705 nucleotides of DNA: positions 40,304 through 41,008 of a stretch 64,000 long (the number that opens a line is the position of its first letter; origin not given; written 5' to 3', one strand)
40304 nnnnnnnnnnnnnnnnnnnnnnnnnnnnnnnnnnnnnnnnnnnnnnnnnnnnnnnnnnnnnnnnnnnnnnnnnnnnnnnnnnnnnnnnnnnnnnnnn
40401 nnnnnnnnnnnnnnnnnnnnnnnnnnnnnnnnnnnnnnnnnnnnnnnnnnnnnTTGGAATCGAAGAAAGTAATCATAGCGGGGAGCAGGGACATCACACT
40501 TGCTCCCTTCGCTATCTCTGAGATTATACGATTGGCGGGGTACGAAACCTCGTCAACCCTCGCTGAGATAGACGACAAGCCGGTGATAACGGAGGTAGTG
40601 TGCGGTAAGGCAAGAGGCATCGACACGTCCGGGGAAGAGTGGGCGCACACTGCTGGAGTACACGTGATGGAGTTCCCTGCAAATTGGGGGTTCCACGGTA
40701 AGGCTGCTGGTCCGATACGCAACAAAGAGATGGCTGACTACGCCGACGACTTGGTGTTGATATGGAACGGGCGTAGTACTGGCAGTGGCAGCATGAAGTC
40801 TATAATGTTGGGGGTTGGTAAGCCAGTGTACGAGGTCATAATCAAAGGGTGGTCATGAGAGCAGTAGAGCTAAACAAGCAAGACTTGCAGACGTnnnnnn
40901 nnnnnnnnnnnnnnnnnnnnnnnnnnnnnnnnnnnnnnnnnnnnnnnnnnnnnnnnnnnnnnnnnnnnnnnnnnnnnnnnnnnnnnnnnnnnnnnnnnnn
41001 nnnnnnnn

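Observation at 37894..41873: Candidate anti-defence / RNA-repair module: DHH-DHHA1 phosphoesterase, CCA-adding enzyme with HD domain, own-promoter SLOG (DprA-like) protein, Zn-ribbon and PD-(D/E)XK-like proteins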

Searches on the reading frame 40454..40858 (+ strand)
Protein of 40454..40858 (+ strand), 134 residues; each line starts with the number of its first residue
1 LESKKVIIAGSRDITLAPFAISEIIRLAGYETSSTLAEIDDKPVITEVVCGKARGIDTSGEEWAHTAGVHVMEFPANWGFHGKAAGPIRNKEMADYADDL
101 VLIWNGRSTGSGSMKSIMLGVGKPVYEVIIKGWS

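Call 3: search_protein_families(library=pfam, proteins=[window:40454-40858:+], max_evalue=0.1)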
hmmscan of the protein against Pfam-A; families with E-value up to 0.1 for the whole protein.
window:40454-40858:+ (134 aa): 1 family
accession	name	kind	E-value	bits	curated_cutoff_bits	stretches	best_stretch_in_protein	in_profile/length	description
PF10686.14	YAcAr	-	1e-08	35.3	28.2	1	35-79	20-64/66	YspA, cpYpsA-related SLOG family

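Call 4: search_protein_families(library=phrogs, proteins=[window:40454-40858:+], max_evalue=0.01)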
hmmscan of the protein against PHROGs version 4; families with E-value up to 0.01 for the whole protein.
window:40454-40858:+ (134 aa): 2 families
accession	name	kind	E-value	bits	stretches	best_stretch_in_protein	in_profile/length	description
phrog_289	-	other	8e-22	78.7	1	1-130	20-140/500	GTP-binding domain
phrog_11222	-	unknown function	1.5e-05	25.9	1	39-115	189-265/293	-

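Call 8: search_dna_similar(query=window:40454-40858:+, collection=phages, mode=protein, max_rows=30)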
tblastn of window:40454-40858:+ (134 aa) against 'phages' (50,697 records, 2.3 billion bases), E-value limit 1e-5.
Records with a match: 569; places in all: 569; records where one place covers at least 80% of the query: 494.
Best place of each record, by identity: <60% 569.
By first word of the organism name: Salmonella 113; Escherichia 111; Klebsiella 50; Vibrio 49; Bacillus 37; Campylobacter 37; Rhizobium 19; Erwinia 16; Pseudomonas 15; Shigella 10; and 41 more.
By host as written in the record: - 71; Escherichia coli 43; Klebsiella pneumoniae 21; Salmonella enterica 16; Campylobacter jejuni NCTC12662 15; Salmonella enterica subsp. enterica serovar Enteritidis PT1 14; Escherichia sp. 11; Campylobacter jejuni 11; and 182 more.
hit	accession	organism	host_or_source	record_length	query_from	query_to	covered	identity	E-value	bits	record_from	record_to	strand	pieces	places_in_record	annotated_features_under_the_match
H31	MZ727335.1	Pseudomonas phage PPAT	Pseudomonas aeruginosa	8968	5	131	95%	44.2%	8e-21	92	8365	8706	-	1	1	hypothetical protein | putative flavin-dependent thymidylate synthase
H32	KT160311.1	Vibrio phage H188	Vibrio kanaloae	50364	5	126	91%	45.9%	3e-24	101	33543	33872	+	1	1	putative GTP-binding protein | putative Cas4-domain exonuclease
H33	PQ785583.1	Salmonella phage As2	Salmonella enterica subsp. enterica ...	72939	5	125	90%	44.3%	9e-19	86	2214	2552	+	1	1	hypothetical protein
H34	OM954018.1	Flumine sipho-like phage 1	river water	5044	5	114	82%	48.6%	5e-24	101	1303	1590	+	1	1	none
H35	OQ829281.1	phage PKM.Lu.22.1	-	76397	5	126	91%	43.5%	2e-20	91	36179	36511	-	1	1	hypothetical protein (x2)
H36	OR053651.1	Salmonella phage PKM.Hi.22.6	Salmonella sp.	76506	5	126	91%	43.5%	2e-20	91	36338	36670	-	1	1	hypothetical protein (x2)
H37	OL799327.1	Aeromonas phage BUCT695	Aeromonas veronii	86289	5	126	91%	43.5%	7e-18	84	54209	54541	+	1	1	DNA recombination-mediator protein A | hypothetical protein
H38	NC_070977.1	Aeromonas phage BUCT695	Aeromonas veronii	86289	5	126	91%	43.5%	7e-18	84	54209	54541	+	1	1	DNA recombination-mediator protein A | hypothetical protein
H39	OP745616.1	Escherichia phage E20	Escherichia sp.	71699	5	128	93%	42.4%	5e-19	87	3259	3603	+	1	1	hypothetical protein (x2)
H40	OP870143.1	Escherichia phage vB_Eco_F22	Escherichia coli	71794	5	128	93%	42.4%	5e-19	87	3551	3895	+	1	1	hypothetical protein (x2)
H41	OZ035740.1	Gamaleyavirus AN24P2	-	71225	5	128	93%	42.4%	2e-18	85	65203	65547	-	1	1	record has no annotation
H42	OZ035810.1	Gamaleyavirus AN24P2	-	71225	5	128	93%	42.4%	2e-18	85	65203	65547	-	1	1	record has no annotation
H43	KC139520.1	Salmonella phage FSL SP-076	Salmonella enterica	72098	5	124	90%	43.8%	2e-19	88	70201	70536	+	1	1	putative GTP-binding protein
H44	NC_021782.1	Salmonella phage FSL SP-076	Salmonella enterica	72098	5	124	90%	43.8%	2e-19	88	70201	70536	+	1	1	GTP-binding domain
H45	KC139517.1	Salmonella phage FSL SP-058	Salmonella enterica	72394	5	124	90%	43.8%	2e-19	88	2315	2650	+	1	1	putative GTP-binding protein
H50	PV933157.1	Escherichia phage 24-32N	Escherichia coli 24-32n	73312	1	128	96%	40.3%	3e-18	85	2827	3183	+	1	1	DNA processing protein DprA | hypothetical protein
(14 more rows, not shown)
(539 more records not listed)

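Call 23: search_protein_families(library=ncbifam, proteins=[window:40454-40858:+], max_evalue=0.1)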
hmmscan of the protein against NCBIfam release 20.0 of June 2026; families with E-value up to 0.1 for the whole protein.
window:40454-40858:+ (134 aa): 0 families

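Call 24: search_protein_families(library=padloc, proteins=[window:40454-40858:+], max_evalue=0.1)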
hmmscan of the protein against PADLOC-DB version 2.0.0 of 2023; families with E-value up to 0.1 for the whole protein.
window:40454-40858:+ (134 aa): 0 families

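Call 43: search_solved_structures(query=window:40454-40858:+, max_evalue=10, show_alignments=3)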
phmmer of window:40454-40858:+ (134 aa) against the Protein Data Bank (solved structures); distinct sequences matched with E-value up to 10: 0.

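Call 56: get_annotated_region(hit=H32, flank=5000)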
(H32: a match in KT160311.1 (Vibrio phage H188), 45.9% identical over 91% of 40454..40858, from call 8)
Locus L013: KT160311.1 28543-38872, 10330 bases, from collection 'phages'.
description: Vibrio phage H188, complete genome.
organism: Vibrio phage H188 (NCBI taxid 1673892)
taxonomy: Viruses; Duplodnaviria; Heunggongvirae; Uroviricota; Caudoviricetes
host: Vibrio kanaloae; source: -; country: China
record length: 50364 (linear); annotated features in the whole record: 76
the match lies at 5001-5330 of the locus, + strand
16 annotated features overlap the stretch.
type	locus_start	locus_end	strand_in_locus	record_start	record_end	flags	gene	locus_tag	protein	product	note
CDS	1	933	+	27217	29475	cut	-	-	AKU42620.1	bifunctional DNA primase/polymerase domain protein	-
CDS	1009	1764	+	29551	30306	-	-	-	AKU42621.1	putative RecA-like NTPase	-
CDS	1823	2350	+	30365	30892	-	-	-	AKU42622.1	hypothetical protein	-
CDS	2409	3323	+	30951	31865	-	-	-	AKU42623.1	TolA protein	-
CDS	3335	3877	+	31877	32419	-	-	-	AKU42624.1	exodeoxyribonuclease VIII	-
CDS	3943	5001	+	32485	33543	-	-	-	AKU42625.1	putative Cas4-domain exonuclease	-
CDS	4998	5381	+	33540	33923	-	-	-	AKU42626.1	putative GTP-binding protein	-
CDS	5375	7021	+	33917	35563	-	-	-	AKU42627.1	DNA helicase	-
CDS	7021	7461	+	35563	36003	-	-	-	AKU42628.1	putative RNaseH-like domain protein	-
CDS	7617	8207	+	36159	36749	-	-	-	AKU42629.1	EaC protein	-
CDS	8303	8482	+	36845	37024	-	-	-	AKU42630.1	hypothetical protein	-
CDS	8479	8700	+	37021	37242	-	-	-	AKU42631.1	hypothetical protein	-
CDS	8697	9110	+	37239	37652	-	-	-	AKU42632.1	hypothetical protein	-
CDS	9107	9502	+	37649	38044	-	-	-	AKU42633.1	hypothetical protein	-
CDS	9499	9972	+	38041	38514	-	-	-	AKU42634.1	hypothetical protein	-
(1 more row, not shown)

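Call 57: get_annotated_region(hit=H37, flank=5000)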
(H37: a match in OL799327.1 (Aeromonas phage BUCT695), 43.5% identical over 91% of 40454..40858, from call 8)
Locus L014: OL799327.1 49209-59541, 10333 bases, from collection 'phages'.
description: Aeromonas phage BUCT695, complete genome.
organism: Aeromonas phage BUCT695 (NCBI taxid 2908630)
taxonomy: Viruses; Duplodnaviria; Heunggongvirae; Uroviricota; Caudoviricetes; Grimontviridae; Libingvirus; Libingvirus BUCT695
host: Aeromonas veronii; source: -; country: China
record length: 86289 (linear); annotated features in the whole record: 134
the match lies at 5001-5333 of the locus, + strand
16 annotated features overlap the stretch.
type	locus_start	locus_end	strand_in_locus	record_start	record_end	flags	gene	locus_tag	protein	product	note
CDS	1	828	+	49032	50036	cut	-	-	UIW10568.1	ribonucleotide reductase of class Ia (aerobic) beta subunit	-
CDS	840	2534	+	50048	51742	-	-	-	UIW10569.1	ribonucleoside-diphosphate reductase alpha chain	-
CDS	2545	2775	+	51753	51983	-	-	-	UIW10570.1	thioredoxin-like protein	-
CDS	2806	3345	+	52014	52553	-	-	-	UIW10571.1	adenine methyltransferase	-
CDS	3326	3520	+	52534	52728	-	-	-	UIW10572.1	hypothetical protein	-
CDS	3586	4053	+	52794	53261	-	-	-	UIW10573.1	HNH endonuclease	-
CDS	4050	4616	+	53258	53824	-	-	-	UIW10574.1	nucleoside 2-deoxyribosyltransferase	-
CDS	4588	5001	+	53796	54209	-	-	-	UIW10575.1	hypothetical protein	-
CDS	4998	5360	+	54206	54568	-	-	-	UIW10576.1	DNA recombination-mediator protein A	-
CDS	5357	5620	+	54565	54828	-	-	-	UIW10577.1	hypothetical protein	-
CDS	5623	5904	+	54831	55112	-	-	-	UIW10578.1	hypothetical protein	-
CDS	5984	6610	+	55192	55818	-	-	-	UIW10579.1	nicotinamide ribonucleoside or mononucleotide transporter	-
CDS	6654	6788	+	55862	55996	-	-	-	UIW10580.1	hypothetical protein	-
CDS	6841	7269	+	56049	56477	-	-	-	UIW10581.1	endonuclease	-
CDS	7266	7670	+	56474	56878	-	-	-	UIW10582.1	i-spanin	-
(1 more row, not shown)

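Call 58: get_annotated_region(hit=H50, flank=4000)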
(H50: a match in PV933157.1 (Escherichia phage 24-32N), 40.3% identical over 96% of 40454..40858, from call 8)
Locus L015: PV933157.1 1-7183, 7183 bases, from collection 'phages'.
description: Escherichia phage 24-32N, complete genome.
organism: Escherichia phage 24-32N (NCBI taxid 3453362)
taxonomy: Viruses
host: Escherichia coli 24-32n; source: -; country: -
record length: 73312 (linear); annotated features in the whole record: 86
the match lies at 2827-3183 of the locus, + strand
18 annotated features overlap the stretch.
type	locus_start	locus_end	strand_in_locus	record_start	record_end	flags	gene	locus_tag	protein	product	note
CDS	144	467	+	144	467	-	-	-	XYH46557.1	hypothetical protein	Gp1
CDS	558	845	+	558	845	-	-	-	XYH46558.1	hypothetical protein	Gp2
CDS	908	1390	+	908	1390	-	-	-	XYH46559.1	hypothetical protein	Gp3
CDS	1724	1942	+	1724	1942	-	-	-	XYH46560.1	hypothetical protein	Gp4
CDS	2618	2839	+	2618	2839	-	-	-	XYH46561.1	hypothetical protein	Gp5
CDS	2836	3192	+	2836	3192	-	-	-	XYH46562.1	DNA processing protein DprA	Gp6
CDS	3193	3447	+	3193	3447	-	-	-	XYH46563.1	hypothetical protein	Gp7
CDS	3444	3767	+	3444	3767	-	-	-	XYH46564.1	antirepressor protein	Gp8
CDS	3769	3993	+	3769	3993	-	-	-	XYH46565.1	endonuclease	Gp9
CDS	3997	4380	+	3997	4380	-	-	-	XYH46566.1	DUF4326 domain-containing protein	Gp10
CDS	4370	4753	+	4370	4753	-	-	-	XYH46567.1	hypothetical protein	Gp11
CDS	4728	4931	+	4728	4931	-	-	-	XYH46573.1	hypothetical protein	Gp12; gp13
CDS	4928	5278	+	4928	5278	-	-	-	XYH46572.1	ADP-ribosylglycohydrolase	Gp13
CDS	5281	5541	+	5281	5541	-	-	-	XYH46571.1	hypothetical protein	Gp14; gp24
CDS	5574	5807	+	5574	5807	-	-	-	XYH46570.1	hypothetical protein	Gp15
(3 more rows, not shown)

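Call 61: find_homologous_proteins(query=window:40454-40858:+, max_evalue=1e-8)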
Query window:40454-40858:+ (134 aa): 1083 proteins with E <= 1e-8 among 1136 candidates; the best 120 are listed.
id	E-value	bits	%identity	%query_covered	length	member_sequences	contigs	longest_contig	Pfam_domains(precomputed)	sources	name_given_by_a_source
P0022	1.8e-83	295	100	100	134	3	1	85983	PF10686.15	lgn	-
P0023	1.5e-67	243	81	100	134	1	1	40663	PF10686.15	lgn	-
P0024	1.2e-41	160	57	100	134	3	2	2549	PF10686.15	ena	-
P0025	1.5e-41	159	62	100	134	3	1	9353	PF10686.15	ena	-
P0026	2.8e-41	158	57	100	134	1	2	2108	PF10686.15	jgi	jgi:hypothetical protein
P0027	4.8e-30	122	51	95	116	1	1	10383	PF10686.15,PF02481.22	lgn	-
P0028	4.9e-30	122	53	94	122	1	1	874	PF10686.15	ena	-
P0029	1.7e-29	120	54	95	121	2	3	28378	PF10686.15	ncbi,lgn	-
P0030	5.8e-28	115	50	94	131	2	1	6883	PF10686.15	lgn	-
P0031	7.0e-28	115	52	97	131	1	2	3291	PF10686.15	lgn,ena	-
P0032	7.1e-28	115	52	96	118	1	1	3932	-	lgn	-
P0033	1.1e-27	114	50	95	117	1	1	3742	PF10686.15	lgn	-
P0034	2.5e-27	113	52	93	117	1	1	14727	PF10686.15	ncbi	-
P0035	2.5e-27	113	50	96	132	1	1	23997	-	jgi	jgi:hypothetical protein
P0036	2.6e-27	113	54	92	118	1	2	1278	PF10686.15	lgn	-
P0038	3.6e-27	113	50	95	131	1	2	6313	PF10686.15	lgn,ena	-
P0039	8.0e-27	112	52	95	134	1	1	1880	PF10686.15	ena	-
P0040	8.5e-27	111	50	95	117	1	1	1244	PF10686.15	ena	-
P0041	1.1e-26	111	51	94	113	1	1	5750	PF10686.15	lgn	-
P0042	4.0e-26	109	51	94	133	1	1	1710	PF10686.15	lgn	-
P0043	4.1e-26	109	50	94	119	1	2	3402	PF10686.15,PF02481.22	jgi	jgi:predicted Rossmann fold nucleotide-binding protein DprA/Smf involved in DNA uptake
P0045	4.6e-26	109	48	95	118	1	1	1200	PF10686.15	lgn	-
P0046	7.4e-26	108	50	94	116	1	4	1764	PF10686.15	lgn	-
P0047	9.1e-26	108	47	94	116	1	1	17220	PF10686.15,PF02481.22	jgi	jgi:hypothetical protein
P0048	1.1e-25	108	48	94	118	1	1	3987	PF10686.15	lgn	-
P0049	1.3e-25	108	50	95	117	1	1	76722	PF10686.15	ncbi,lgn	-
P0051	2.0e-25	107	48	95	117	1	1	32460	PF10686.15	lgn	-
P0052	2.4e-25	107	50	96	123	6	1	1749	PF10686.15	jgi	-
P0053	2.4e-25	107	48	96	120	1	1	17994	PF10686.15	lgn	-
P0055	8.1e-25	105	46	93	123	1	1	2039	PF10686.15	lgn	-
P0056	1.0e-24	105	50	93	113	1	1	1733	PF10686.15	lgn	-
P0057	1.2e-24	104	48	91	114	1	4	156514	PF10686.15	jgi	jgi:hypothetical protein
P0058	1.2e-24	104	49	91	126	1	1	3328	PF10686.15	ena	-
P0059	1.4e-24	104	49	93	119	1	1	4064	PF10686.15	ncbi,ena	-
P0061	1.9e-24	104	50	91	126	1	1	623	PF10686.15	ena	-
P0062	2.7e-24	103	54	93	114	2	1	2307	PF10686.15,PF02481.22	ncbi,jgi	jgi:predicted Rossmann fold nucleotide-binding protein DprA/Smf involved in DNA uptake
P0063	2.8e-24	103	48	94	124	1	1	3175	PF10686.15,PF02481.22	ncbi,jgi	jgi:predicted Rossmann fold nucleotide-binding protein DprA/Smf involved in DNA uptake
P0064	3.1e-24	103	48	94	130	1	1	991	PF10686.15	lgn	-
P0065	3.3e-24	103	47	95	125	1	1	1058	PF10686.15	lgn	-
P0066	3.5e-24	103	48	91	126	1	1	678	PF10686.15,PF02481.22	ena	-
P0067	3.7e-24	103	49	94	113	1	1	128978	PF10686.15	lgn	-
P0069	4.4e-24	103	49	94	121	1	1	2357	PF10686.15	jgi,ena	-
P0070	4.6e-24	103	44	97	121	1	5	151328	PF10686.15,PF02481.22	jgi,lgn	-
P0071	4.6e-24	103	46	94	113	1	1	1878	PF10686.15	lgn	-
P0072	4.9e-24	103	48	91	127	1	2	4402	PF10686.15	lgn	-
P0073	5.3e-24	102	46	94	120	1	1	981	PF10686.15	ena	-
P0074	6.1e-24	102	53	83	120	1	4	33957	PF10686.15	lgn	-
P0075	6.3e-24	102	46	95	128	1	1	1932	PF10686.15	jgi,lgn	jgi:hypothetical protein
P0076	6.5e-24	102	47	94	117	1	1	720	PF10686.15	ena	-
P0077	7.0e-24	102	42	97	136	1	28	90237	PF10686.15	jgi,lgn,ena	jgi:hypothetical protein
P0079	7.7e-24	102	48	91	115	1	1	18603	PF10686.15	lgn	-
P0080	7.7e-24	102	52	93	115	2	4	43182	PF10686.15,PF02481.22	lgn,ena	-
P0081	8.1e-24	102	47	91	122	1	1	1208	PF10686.15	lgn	-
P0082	8.3e-24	102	52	94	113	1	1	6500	PF10686.15,PF02481.22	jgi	jgi:predicted Rossmann fold nucleotide-binding protein DprA/Smf involved in DNA uptake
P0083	9.9e-24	102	46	94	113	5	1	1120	PF10686.15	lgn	-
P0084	9.9e-24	102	50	95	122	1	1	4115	PF10686.15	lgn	-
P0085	1.1e-23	101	47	95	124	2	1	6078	PF10686.15,PF02481.22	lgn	-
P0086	1.1e-23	101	51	92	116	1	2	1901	PF10686.15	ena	-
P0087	1.2e-23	101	50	95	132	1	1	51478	PF10686.15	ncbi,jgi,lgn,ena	jgi:hypothetical protein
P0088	1.2e-23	101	44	96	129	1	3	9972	PF10686.15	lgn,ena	-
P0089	1.3e-23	101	50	94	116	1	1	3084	PF10686.15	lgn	-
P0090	1.4e-23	101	48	91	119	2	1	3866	PF10686.15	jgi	jgi:hypothetical protein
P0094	2.0e-23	101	49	82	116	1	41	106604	PF10686.15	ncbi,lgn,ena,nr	ncbi:MAG: hypothetical protein CMK32_10245 [Porticoccaceae bacterium]|nr:hypothetical protein [Porti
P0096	2.4e-23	100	48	94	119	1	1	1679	PF10686.15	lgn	-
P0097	2.6e-23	100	47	94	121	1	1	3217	PF10686.15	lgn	-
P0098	3.1e-23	100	48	91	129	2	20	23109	PF10686.15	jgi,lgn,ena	-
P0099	3.3e-23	100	47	91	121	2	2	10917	PF10686.15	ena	-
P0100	3.5e-23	100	47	94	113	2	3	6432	PF10686.15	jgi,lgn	jgi:hypothetical protein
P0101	3.5e-23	100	48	94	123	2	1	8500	PF10686.15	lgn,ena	-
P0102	3.7e-23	100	48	95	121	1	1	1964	PF10686.15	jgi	jgi:hypothetical protein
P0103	4.2e-23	100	49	93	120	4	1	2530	PF10686.15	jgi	jgi:hypothetical protein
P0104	4.3e-23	99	45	94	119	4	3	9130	PF10686.15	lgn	-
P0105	4.6e-23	99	51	82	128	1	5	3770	PF10686.15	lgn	-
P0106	5.9e-23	99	48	91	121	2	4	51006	PF10686.15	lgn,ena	-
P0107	6.0e-23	99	46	93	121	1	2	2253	PF10686.15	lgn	-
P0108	6.0e-23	99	52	93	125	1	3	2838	PF10686.15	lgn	-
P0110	6.3e-23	99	49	95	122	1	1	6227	PF10686.15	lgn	-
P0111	6.8e-23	99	47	91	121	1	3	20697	PF10686.15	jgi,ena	jgi:hypothetical protein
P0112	6.9e-23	99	45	91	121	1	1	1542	PF10686.15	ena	-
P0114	7.3e-23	99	46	94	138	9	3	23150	PF10686.15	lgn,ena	-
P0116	8.2e-23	99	46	95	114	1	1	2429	PF10686.15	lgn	-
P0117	9.3e-23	98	44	97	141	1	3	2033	PF10686.15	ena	-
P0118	9.7e-23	98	47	91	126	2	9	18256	PF10686.15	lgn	-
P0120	1.0e-22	98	44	94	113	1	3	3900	PF10686.15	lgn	-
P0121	1.1e-22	98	46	91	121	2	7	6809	PF10686.15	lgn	-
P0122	1.1e-22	98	44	93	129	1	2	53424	PF10686.15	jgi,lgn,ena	jgi:hypothetical protein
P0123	1.1e-22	98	48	91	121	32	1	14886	PF10686.15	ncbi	-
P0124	1.1e-22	98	46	93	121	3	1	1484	PF10686.15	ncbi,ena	-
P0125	1.2e-22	98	46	95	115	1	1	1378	PF10686.15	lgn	-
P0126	1.2e-22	98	50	93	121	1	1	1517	PF10686.15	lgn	-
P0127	1.4e-22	98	46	92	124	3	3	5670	PF10686.15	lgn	-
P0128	1.4e-22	98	45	95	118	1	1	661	PF10686.15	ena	-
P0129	1.6e-22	98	45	95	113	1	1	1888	PF10686.15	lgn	-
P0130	1.7e-22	98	43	96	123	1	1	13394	PF10686.15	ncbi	-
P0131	1.7e-22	97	47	94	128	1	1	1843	PF10686.15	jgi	jgi:hypothetical protein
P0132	1.9e-22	97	53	82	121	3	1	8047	PF10686.15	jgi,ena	-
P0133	1.9e-22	97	46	94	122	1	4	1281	PF10686.15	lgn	-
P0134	2.0e-22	97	46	95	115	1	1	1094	PF10686.15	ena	-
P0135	2.0e-22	97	47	91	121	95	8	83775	PF10686.15,PF02481.22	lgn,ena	-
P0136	2.1e-22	97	52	82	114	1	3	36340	PF10686.15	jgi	jgi:hypothetical protein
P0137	2.1e-22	97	46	91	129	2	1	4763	PF10686.15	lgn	-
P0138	2.2e-22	97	50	82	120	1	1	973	PF10686.15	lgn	-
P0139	2.2e-22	97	45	93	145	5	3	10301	PF10686.15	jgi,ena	jgi:hypothetical protein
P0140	2.3e-22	97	47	94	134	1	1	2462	PF10686.15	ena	-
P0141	2.5e-22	97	52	96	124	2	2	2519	PF10686.15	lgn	-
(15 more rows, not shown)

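Call 73: predict_structure(alignment_id=A3)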
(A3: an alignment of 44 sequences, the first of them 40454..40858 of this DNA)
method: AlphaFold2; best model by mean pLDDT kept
length: 134 residues; sequences in the alignment: 44
mean_pLDDT: 96.7   pTM: 0.90
mean pLDDT of the five models: 96.7, 96.7, 96.6, 96.0, 96.1
residues with pLDDT >= 90: 130; 70-90: 4; 50-70: 0; < 50: 0
segments of 3 or more residues with pLDDT < 50: none
pLDDT, mean of each block of 10 residues (from residue 1): 96 97 97 94 98 98 98 97 96 99 96 98 98 85
secondary structure, 60 per line:
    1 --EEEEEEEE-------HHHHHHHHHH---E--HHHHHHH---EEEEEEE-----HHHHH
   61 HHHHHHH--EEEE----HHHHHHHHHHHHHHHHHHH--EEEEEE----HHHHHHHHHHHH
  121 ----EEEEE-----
elements in order: E3-10 H18-27 H34-40 E44-50 H56-67 E70-73 H78-96 E99-104 H109-120 E125-129
